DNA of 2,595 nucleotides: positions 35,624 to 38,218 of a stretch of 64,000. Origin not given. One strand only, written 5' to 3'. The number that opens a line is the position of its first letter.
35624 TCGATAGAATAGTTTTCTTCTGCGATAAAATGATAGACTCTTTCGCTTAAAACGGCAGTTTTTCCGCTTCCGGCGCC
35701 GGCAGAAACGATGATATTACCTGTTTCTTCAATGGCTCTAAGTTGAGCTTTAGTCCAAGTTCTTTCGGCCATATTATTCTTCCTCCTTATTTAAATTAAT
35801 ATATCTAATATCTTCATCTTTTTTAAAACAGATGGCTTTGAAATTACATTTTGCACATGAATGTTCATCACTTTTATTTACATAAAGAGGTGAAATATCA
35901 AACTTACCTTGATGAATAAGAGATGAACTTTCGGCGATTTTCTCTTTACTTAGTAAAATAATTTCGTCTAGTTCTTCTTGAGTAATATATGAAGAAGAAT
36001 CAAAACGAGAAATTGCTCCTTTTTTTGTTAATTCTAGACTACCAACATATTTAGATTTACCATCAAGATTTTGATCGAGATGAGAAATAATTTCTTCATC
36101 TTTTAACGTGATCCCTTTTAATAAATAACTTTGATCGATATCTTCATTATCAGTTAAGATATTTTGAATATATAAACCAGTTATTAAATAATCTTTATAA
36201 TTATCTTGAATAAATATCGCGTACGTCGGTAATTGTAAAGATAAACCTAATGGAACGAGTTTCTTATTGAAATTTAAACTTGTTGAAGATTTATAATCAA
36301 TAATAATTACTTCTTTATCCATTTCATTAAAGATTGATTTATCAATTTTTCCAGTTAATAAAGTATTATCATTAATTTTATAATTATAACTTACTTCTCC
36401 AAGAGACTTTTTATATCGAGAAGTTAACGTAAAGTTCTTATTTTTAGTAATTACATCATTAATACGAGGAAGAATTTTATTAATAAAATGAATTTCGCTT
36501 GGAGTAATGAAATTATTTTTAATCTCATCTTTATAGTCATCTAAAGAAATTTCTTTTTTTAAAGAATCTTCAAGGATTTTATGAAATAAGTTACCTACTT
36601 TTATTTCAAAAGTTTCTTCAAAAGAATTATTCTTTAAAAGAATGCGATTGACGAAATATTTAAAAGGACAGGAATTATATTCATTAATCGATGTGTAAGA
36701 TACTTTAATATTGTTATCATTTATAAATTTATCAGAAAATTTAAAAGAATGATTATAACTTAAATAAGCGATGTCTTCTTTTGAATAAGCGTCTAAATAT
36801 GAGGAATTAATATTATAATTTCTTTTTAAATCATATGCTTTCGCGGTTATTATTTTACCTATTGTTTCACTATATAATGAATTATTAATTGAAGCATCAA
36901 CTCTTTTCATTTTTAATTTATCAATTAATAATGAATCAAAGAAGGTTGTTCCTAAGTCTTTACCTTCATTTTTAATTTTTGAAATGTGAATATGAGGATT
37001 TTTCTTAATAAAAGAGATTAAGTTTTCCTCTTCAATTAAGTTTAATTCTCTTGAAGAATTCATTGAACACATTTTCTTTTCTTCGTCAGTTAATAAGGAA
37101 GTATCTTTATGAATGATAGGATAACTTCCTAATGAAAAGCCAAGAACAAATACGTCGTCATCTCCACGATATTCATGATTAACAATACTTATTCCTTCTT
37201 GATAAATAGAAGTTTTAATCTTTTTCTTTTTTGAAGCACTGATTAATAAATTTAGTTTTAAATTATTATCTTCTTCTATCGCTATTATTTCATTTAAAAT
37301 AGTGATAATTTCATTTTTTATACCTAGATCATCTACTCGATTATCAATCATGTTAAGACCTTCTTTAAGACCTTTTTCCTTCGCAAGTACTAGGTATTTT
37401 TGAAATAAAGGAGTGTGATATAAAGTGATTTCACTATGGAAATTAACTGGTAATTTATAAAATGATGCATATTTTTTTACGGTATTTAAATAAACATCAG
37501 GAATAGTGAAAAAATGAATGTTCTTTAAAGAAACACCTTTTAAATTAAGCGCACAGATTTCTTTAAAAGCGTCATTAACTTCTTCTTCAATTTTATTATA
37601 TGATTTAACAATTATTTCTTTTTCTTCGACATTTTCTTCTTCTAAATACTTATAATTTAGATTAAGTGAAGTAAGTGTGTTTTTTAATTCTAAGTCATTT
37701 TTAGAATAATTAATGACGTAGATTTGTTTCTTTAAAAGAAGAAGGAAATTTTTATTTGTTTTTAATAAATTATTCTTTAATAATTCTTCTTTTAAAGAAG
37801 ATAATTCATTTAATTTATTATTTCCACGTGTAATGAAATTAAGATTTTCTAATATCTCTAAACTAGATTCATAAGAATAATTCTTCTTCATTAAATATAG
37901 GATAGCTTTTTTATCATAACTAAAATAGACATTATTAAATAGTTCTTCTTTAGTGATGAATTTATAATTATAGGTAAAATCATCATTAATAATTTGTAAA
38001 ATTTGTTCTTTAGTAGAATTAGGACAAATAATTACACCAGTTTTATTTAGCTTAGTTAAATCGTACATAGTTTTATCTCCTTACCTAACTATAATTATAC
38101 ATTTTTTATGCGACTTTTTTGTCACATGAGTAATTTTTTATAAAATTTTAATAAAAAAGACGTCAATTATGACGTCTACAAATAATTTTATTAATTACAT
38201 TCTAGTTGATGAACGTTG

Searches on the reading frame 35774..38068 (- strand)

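Call 26: search_protein_families(library=pfam, proteins=[window:35774-38068:-], max_evalue=0.001)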
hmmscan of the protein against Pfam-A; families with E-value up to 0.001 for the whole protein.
window:35774-38068:- (764 aa): 1 family
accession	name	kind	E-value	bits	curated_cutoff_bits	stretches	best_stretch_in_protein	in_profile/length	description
PF12705.13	PDDEXK_1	-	1.1e-18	68.6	22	1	456-747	2-246/247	PD-(D/E)XK nuclease superfamily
